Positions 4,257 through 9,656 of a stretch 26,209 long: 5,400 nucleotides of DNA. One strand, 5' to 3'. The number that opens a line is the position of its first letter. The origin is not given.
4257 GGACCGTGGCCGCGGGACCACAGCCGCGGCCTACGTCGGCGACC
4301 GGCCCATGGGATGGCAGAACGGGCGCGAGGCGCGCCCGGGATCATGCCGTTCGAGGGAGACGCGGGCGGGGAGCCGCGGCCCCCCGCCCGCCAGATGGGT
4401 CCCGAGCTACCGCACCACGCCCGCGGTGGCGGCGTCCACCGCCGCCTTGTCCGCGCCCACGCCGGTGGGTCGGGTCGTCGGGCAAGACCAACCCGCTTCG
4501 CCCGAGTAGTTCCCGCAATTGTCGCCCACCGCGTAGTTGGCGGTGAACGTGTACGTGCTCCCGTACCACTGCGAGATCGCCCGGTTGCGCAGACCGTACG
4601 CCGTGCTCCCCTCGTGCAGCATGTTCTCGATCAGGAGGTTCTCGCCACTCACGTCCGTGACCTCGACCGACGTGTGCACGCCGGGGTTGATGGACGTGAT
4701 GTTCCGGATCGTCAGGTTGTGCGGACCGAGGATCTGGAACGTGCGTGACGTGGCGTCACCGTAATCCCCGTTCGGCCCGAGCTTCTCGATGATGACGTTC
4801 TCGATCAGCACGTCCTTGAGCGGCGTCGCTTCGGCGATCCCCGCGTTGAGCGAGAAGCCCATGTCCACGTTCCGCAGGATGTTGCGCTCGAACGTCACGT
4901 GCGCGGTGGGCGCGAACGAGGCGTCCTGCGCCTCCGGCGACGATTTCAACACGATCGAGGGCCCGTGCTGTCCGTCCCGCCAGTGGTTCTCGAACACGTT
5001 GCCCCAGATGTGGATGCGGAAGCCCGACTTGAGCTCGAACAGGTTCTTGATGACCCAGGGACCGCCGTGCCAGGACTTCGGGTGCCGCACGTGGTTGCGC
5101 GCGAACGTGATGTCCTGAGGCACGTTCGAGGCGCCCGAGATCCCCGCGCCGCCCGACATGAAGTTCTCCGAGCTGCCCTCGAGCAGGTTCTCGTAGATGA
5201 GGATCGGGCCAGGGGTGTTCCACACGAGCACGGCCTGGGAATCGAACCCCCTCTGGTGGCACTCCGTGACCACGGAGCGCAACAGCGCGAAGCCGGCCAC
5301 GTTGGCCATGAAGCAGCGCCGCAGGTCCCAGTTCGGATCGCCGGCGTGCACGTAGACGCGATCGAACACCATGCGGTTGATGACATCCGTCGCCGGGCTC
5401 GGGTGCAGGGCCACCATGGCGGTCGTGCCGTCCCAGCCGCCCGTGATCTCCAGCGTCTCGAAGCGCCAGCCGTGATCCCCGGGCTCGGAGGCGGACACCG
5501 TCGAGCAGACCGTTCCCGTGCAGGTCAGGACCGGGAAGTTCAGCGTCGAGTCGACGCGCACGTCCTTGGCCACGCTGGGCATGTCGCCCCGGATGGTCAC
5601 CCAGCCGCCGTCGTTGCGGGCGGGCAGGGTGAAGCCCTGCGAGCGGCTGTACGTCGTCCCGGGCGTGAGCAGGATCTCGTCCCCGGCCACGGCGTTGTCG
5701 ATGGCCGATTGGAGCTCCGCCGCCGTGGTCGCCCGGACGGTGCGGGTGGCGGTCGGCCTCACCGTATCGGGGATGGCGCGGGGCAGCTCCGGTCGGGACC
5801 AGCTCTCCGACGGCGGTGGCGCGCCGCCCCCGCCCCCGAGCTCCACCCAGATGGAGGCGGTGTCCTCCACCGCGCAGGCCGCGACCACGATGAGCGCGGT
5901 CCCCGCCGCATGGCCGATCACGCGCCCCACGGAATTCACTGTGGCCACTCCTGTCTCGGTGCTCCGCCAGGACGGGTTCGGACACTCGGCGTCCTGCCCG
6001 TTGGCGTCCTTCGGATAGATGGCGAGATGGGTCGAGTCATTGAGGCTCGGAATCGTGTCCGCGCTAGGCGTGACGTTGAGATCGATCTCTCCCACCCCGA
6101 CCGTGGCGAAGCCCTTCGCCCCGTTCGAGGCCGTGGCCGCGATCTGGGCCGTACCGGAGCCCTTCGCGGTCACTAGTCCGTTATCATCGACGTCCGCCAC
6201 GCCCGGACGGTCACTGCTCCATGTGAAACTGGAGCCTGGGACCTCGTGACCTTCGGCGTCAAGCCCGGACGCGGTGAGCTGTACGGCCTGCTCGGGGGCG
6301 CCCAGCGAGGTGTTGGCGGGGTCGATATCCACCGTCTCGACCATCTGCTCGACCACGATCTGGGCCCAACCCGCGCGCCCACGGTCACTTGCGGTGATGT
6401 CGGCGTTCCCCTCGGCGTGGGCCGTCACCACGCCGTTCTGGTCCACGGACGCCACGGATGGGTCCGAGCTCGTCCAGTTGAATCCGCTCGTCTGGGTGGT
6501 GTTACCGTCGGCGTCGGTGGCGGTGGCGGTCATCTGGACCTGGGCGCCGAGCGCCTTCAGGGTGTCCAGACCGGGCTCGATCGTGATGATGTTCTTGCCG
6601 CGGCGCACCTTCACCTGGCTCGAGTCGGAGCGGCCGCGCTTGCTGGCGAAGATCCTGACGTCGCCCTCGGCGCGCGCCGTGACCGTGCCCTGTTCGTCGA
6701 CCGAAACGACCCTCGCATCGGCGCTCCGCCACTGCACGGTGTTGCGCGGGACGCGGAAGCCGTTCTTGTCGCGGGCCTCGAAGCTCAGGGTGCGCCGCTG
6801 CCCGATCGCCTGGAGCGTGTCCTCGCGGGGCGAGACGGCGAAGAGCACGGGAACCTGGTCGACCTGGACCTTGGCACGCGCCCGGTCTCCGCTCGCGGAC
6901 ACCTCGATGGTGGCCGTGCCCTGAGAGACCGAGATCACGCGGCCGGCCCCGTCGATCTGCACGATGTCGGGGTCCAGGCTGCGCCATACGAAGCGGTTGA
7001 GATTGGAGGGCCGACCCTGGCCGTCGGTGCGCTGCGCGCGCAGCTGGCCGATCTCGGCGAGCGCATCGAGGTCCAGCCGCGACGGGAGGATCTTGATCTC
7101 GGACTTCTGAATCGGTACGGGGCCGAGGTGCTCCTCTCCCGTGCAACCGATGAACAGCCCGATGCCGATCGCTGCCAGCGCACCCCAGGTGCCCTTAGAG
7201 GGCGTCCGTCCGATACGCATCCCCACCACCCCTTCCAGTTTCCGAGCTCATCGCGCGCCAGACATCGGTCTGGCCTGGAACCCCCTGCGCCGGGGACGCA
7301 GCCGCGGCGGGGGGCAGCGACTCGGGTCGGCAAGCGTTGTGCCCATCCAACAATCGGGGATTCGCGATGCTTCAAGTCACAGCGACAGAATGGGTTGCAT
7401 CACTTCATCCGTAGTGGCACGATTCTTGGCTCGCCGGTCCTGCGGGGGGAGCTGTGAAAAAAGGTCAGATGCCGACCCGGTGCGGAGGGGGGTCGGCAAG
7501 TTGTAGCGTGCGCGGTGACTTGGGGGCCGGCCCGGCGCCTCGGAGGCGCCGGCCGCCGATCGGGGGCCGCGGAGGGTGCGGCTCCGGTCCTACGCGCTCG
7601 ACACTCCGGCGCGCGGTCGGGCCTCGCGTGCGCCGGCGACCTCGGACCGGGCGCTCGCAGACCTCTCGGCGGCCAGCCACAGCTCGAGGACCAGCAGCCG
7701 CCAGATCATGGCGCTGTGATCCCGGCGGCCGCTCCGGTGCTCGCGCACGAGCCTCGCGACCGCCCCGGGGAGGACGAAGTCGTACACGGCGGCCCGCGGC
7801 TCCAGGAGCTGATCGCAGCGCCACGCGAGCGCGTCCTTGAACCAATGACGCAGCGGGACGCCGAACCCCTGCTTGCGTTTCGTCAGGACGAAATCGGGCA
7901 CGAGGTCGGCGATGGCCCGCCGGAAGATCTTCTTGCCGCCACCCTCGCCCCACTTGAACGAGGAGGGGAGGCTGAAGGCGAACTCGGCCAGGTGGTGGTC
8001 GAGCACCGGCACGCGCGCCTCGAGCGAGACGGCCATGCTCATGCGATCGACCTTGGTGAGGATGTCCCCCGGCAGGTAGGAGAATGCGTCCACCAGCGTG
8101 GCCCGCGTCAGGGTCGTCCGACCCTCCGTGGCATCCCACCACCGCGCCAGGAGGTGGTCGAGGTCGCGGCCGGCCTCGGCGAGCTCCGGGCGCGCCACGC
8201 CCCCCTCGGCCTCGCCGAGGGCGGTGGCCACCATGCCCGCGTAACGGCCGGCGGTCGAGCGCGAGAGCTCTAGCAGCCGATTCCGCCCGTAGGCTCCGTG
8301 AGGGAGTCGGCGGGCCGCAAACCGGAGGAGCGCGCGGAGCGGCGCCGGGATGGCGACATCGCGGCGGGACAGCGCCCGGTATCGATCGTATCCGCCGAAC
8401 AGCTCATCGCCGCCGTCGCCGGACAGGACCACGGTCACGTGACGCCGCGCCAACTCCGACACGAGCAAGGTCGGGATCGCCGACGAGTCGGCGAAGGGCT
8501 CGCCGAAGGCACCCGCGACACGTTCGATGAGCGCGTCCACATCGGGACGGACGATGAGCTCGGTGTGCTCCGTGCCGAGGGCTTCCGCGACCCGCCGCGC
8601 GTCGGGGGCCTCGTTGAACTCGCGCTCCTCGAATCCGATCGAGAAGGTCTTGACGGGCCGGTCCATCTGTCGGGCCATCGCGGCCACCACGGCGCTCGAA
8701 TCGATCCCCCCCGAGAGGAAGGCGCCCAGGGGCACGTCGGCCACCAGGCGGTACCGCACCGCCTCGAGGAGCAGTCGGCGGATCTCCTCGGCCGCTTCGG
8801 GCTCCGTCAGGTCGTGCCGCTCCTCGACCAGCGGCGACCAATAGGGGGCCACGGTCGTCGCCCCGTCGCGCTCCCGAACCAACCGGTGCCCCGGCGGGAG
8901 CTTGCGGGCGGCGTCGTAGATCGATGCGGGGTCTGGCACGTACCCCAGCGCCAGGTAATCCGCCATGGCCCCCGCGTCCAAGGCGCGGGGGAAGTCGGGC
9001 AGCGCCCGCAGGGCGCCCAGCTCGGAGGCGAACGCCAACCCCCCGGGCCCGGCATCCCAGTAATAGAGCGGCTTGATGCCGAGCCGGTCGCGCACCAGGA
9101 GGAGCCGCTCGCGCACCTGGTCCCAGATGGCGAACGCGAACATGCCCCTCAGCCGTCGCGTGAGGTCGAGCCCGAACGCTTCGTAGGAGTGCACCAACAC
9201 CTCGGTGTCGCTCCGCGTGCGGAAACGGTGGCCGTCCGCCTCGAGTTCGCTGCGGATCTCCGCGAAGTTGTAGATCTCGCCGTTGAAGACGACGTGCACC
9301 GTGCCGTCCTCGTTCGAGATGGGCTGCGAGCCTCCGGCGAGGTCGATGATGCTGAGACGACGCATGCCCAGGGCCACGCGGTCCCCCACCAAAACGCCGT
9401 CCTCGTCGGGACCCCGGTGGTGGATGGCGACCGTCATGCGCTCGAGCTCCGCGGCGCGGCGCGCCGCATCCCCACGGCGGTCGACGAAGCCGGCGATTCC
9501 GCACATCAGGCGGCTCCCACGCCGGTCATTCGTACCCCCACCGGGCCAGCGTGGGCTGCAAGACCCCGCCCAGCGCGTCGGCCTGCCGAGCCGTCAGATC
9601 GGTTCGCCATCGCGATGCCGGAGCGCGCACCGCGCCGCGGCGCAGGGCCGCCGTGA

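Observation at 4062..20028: Self-contained sigma54 regulon: three -24/-12 promoters driving the glycan locus with an NtrC-type activator and kinase alongside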

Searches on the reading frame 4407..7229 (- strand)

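Call 5: search_protein_families(library=pfam, proteins=[window:4407-7229:-], max_evalue=0.01)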
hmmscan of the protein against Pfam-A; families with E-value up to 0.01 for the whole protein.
window:4407-7229:- (940 aa): 5 families
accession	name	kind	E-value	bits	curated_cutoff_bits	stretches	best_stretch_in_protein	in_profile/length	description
PF02368.24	Big_2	-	1.8e-37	127.6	22.8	4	225-280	14-66/79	Bacterial Ig-like domain (group 2)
PF22359.2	Big-like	-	8.3e-15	55.2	27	2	336-365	4-33/48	Bacterial Ig-like domain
PF21461.3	HL_N-beta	-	2.9e-07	30.6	27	0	252-284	16-47/57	Hyaluronate lyase, N-terminal beta-sheet domain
PF20578.4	aBig_2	-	0.00026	21.2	27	0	330-367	32-69/89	Atrophied bacterial Ig domain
PF21764.3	Invasin_D4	-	0.00085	20.2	27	0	217-272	12-61/88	Invasin, domain 4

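Call 8: search_protein_families(library=ncbifam, proteins=[window:4407-7229:-], max_evalue=0.001)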
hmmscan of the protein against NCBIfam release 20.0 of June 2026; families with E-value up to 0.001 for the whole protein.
window:4407-7229:- (940 aa): 2 families
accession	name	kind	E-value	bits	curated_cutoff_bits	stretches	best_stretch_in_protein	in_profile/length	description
NF053514.2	JUQZ_fam_ocin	equivalog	8.2e-08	32.5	40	0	332-371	59-97/107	BLB8/JUQZ-1 family protein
NF033627.3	intimin_all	equivalog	8.6e-08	30.5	1400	0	307-369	767-827/939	intimin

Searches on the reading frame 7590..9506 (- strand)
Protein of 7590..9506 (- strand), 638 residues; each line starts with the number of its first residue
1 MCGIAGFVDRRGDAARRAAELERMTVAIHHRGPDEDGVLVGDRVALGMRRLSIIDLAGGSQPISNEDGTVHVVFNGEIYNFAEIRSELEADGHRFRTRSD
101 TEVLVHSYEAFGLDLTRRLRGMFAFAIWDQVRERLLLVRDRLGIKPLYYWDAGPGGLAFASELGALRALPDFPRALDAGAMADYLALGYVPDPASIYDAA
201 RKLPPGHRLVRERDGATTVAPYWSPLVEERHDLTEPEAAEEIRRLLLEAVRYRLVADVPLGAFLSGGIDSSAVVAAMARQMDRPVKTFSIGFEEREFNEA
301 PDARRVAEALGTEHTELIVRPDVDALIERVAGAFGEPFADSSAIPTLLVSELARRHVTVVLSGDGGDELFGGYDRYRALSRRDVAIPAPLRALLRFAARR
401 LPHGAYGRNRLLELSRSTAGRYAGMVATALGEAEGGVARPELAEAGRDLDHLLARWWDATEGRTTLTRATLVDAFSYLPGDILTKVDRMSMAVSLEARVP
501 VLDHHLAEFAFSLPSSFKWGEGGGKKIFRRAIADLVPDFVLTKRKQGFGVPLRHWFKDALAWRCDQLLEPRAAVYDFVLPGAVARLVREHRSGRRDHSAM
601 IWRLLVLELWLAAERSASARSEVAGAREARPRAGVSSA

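Call 5: search_protein_families(library=pfam, proteins=[window:7590-9506:-], max_evalue=0.01)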
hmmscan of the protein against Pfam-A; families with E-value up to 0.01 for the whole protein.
window:7590-9506:- (638 aa): 5 families
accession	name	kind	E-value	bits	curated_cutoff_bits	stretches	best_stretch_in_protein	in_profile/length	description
PF00733.27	Asn_synthase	-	7.4e-104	348.6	21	1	241-611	1-353/354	Asparagine synthase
PF13537.11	GATase_7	-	1.4e-45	154.7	25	1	49-167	2-122/123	Glutamine amidotransferase domain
PF13522.11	GATase_6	-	3.1e-41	140.9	27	1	33-162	1-130/130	Glutamine amidotransferase domain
PF06508.19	QueC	-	0.00031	20.7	22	1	263-318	5-59/210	Queuosine biosynthesis protein QueC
PF02540.23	NAD_synthase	-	0.0049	16.5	21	1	246-330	9-92/242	NAD synthase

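Call 8: search_protein_families(library=ncbifam, proteins=[window:7590-9506:-], max_evalue=0.001)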
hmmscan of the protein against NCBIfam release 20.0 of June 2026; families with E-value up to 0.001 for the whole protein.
window:7590-9506:- (638 aa): 11 families
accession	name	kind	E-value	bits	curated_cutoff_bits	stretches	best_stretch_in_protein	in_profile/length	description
TIGR03108.1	eps_aminotran_1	hypoth_equivalog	1.4e-187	625.2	816.9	1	1-612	1-626/628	XrtA/PEP-CTERM system amidotransferase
TIGR01536.1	asn_synth_AEB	equivalog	4.7e-148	494.4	267.1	1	2-548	1-517/517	asparagine synthase (glutamine-hydrolyzing)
TIGR03104.1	trio_amidotrans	equivalog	1.6e-118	396.5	570.1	2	1-380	1-387/589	N-acetylglutaminylglutamine amidotransferase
NF006949.0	PRK09431.1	equivalog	1.4e-91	307.8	499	3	1-169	1-168/554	asparagine synthase B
NF033535.1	lass_lactam_cya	exception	1.4e-70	238.6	525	2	1-380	1-387/668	lasso peptide isopeptide bond-forming cyclase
NF033561.1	macrolact_Ik_Al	subfamily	5.1e-20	71.6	300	1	124-615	82-559/561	albusnodin/ikarugamycin family macrolactam cyclase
TIGR01134.1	purF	equivalog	2.7e-11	43.5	350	1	60-181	84-214/432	amidophosphoribosyltransferase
NF001484.0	PRK00331.1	subfamily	9.7e-10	37.4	381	1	62-131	87-166/601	isomerizing glutamine--fructose-6-phosphate transaminase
TIGR01135.1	glmS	equivalog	5.2e-09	35.1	418.05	1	62-140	86-175/607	glutamine--fructose-6-phosphate transaminase (isomerizing)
TIGR00364.1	TIGR00364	equivalog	0.00027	20.6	150.3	1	263-317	4-57/201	7-cyano-7-deazaguanine synthase QueC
NF010587.0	PRK13980.1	equivalog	0.00041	19.6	255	1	240-331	16-106/267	NAD+ synthase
